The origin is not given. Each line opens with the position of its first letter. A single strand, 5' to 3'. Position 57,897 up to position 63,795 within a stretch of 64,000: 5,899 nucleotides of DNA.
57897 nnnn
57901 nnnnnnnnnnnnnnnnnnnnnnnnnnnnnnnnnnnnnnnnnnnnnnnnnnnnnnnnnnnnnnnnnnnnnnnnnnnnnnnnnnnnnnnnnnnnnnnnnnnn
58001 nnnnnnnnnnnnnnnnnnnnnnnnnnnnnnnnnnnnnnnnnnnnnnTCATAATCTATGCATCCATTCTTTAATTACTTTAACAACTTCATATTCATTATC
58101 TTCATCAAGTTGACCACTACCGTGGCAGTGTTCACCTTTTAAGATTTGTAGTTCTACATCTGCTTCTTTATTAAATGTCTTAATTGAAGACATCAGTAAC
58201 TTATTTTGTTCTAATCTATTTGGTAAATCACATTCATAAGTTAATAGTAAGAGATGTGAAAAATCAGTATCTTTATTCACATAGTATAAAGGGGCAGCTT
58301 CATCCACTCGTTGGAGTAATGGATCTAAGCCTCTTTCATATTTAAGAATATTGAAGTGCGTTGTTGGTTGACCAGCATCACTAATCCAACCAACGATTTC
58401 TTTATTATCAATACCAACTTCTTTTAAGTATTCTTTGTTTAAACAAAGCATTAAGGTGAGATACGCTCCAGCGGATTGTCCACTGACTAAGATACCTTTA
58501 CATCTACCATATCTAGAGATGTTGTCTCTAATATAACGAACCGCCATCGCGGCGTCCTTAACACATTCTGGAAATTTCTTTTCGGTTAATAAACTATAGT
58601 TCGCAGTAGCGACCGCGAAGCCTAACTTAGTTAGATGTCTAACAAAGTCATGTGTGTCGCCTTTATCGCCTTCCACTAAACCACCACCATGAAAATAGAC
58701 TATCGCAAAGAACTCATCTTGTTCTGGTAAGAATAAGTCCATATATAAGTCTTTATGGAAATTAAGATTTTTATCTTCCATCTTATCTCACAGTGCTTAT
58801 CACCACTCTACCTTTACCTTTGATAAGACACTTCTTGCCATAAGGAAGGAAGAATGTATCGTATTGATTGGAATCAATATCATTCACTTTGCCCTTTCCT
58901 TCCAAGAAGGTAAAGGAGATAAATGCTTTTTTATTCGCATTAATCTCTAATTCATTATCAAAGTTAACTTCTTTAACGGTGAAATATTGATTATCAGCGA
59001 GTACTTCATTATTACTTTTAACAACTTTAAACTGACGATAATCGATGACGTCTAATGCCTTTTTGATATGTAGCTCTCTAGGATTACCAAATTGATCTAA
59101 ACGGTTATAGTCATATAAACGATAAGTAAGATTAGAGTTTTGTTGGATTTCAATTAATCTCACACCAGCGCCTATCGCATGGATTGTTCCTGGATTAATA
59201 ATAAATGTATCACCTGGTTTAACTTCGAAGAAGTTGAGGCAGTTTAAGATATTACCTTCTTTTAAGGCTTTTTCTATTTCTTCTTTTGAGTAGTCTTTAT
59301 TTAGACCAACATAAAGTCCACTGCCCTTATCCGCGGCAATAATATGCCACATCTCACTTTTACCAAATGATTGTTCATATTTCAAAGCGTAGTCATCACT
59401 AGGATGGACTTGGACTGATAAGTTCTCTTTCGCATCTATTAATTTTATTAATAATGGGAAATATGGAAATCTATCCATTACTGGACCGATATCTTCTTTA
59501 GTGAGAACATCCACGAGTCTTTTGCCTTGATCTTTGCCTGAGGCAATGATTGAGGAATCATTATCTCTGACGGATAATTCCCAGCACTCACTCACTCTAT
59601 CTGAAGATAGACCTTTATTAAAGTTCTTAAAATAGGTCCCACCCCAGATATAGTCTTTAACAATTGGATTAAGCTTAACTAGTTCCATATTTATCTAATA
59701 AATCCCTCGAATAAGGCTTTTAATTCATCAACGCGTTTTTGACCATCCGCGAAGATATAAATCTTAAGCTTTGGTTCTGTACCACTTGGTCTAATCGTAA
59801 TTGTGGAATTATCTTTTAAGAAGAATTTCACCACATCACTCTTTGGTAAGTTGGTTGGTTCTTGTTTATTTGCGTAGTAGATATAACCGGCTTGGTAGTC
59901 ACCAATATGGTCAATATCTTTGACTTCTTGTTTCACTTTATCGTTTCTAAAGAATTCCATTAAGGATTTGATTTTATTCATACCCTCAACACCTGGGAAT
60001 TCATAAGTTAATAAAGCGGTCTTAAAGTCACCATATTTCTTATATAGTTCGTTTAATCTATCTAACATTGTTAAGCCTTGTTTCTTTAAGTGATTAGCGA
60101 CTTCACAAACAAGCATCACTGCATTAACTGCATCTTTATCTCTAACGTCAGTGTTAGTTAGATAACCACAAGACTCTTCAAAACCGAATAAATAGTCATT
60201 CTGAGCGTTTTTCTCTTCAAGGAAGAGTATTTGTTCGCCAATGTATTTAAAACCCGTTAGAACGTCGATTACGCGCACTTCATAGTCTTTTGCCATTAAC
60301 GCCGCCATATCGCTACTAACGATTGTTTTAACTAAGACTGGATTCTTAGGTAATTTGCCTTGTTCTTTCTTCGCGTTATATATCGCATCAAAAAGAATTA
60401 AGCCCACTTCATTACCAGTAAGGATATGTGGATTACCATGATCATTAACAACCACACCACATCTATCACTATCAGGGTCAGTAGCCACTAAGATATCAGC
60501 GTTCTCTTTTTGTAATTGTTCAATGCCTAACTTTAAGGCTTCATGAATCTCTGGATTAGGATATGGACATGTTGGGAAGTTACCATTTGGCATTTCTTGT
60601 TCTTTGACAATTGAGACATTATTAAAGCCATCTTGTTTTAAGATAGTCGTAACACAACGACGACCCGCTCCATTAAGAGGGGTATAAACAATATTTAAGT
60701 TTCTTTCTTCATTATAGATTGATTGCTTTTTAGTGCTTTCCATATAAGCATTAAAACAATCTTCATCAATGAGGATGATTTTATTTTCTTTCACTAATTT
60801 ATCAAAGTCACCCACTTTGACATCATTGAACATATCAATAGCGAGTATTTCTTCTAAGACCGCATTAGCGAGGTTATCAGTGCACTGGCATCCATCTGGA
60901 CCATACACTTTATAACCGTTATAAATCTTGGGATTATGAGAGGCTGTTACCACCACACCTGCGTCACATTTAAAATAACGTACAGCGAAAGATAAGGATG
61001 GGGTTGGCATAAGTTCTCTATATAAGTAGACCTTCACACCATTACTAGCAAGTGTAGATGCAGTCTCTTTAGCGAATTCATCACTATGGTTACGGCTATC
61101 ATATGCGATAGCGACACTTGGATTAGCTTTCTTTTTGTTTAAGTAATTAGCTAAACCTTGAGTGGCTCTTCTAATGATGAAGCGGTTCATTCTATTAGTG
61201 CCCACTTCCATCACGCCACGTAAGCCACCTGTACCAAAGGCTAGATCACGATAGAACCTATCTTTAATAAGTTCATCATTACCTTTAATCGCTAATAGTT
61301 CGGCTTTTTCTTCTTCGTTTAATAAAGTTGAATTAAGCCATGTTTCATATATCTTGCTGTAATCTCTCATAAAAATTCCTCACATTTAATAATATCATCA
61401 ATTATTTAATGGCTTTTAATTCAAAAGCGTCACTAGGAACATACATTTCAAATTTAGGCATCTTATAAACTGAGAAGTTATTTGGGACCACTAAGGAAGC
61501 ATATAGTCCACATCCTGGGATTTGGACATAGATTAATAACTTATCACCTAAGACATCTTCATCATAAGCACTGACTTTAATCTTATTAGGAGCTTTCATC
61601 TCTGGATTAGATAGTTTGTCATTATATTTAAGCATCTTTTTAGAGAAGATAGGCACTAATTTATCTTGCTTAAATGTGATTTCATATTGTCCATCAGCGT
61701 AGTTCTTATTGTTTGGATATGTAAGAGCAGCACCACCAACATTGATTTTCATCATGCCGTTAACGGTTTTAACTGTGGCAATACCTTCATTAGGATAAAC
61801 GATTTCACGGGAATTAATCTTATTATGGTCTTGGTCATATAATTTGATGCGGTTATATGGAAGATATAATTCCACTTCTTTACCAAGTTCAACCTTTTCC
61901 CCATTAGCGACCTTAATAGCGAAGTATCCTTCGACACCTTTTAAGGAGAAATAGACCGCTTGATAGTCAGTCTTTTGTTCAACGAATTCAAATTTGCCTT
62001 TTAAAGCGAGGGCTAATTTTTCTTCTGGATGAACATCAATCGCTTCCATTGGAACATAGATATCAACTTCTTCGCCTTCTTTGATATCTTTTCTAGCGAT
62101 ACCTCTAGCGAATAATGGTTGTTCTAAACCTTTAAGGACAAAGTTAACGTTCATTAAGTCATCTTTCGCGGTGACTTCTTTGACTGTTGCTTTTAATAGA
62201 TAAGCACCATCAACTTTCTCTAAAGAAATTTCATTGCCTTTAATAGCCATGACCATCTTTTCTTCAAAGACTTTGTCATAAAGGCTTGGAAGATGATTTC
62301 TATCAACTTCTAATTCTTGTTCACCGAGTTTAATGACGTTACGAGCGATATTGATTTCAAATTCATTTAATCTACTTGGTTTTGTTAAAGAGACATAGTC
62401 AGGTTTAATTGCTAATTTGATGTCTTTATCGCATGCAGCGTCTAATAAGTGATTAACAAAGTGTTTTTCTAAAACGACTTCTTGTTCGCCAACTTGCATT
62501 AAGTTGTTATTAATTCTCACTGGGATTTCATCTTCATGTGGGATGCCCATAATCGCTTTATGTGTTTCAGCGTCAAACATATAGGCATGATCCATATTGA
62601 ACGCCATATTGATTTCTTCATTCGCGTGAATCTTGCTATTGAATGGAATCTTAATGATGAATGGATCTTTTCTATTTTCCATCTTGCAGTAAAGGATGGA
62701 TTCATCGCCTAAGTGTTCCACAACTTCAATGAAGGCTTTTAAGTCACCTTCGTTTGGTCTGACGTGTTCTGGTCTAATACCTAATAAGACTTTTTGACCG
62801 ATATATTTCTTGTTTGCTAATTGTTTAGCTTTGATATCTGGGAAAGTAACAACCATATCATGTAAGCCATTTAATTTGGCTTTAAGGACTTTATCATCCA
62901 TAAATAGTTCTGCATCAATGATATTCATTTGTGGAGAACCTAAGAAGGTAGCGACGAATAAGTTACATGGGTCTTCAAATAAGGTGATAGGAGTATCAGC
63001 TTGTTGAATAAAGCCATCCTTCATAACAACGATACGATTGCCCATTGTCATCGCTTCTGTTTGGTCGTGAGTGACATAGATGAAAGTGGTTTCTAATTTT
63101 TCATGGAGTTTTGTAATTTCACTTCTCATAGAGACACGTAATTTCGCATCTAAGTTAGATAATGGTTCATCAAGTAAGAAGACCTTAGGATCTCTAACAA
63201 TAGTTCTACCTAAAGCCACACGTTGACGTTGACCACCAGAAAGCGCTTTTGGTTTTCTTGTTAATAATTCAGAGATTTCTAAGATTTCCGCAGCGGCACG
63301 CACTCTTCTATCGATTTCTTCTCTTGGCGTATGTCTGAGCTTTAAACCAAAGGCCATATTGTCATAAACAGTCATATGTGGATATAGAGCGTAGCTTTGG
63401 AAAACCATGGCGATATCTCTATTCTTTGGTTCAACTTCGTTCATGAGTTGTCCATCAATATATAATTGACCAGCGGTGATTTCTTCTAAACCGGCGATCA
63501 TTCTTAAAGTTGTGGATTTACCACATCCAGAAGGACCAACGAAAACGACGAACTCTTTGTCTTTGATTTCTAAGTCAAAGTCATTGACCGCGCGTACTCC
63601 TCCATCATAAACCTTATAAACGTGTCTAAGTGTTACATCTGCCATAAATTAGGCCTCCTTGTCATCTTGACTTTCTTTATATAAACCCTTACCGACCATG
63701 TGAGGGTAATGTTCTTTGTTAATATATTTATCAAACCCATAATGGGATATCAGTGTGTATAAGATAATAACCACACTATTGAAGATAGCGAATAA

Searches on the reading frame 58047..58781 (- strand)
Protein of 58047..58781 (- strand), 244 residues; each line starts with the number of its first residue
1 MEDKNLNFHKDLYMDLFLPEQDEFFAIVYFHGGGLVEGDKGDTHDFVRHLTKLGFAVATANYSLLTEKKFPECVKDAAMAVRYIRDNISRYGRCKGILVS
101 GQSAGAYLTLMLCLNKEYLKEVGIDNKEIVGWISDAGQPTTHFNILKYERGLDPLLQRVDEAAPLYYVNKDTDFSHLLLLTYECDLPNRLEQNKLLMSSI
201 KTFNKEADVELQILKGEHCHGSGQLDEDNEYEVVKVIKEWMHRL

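Call 72: search_protein_families(library=pfam, proteins=[window:58047-58781:-], max_evalue=1e-8)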
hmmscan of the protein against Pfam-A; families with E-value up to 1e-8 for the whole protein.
window:58047-58781:- (244 aa): 2 families
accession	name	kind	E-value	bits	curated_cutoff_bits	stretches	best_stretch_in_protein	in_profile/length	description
PF20434.5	BD-FAE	-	1.9e-21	77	26.8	1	14-117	1-111/215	BD-FAE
PF07859.19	Abhydrolase_3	-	1.3e-15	58.2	25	1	27-123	1-99/210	alpha/beta hydrolase fold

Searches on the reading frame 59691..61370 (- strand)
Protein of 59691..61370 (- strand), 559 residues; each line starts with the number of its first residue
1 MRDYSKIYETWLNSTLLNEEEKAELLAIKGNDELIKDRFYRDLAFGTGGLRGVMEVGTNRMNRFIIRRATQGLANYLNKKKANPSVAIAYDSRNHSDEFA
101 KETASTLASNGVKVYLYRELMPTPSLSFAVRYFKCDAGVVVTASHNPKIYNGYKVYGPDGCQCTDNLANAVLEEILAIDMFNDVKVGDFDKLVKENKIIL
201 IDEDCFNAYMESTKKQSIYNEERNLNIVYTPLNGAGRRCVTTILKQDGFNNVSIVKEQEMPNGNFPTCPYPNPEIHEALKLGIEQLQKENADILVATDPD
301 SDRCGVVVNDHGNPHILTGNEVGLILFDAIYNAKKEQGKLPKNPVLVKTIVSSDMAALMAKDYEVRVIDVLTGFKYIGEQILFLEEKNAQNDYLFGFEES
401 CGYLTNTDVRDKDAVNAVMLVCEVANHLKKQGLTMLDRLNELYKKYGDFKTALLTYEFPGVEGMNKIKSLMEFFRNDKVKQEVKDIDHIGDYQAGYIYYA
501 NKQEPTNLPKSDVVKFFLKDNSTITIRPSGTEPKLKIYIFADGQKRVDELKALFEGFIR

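Call 72: search_protein_families(library=pfam, proteins=[window:59691-61370:-], max_evalue=1e-8)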
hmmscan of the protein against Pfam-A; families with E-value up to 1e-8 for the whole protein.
window:59691-61370:- (559 aa): 3 families
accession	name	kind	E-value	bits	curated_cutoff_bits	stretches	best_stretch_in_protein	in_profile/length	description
PF02878.22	PGM_PMM_I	-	5.4e-43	146.4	22.5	1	44-178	3-134/138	Phosphoglucomutase/phosphomannomutase, alpha/beta/alpha domain I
PF02879.22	PGM_PMM_II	-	9.2e-25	87.6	29.3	1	208-309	2-100/103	Phosphoglucomutase/phosphomannomutase, alpha/beta/alpha domain II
PF02880.22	PGM_PMM_III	-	4.9e-18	65.8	20.7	1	319-446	2-115/115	Phosphoglucomutase/phosphomannomutase, alpha/beta/alpha domain III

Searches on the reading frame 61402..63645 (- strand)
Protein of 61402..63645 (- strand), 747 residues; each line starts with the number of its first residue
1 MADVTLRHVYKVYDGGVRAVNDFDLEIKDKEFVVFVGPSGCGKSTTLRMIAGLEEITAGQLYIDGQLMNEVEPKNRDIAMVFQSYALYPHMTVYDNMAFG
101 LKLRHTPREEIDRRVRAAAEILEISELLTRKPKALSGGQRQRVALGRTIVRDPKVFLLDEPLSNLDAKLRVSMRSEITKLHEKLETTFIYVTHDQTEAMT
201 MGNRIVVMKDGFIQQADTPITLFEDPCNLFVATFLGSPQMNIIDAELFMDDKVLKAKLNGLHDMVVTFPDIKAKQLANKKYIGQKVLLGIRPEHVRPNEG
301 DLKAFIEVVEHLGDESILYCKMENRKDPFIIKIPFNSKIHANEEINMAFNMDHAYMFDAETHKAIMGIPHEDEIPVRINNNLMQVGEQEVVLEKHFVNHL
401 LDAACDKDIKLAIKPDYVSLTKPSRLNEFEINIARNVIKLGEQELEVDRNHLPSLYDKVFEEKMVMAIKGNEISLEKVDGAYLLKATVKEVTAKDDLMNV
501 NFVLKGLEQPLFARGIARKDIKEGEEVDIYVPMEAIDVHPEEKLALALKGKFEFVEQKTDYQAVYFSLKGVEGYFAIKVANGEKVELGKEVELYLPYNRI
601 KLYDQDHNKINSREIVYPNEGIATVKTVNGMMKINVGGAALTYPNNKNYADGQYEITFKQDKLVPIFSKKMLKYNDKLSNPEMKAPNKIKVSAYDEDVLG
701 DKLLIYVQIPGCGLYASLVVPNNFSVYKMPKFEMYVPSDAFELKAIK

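Call 72: search_protein_families(library=pfam, proteins=[window:61402-63645:-], max_evalue=1e-8)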
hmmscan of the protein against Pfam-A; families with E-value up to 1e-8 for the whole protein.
window:61402-63645:- (747 aa): 2 families
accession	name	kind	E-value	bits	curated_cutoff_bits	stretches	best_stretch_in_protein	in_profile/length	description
PF00005.33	ABC_tran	-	1e-32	114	25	1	21-162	2-136/137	ABC transporter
PF17912.7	OB_MalK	-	2.9e-11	44.5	27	1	236-295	1-53/53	MalK OB fold domain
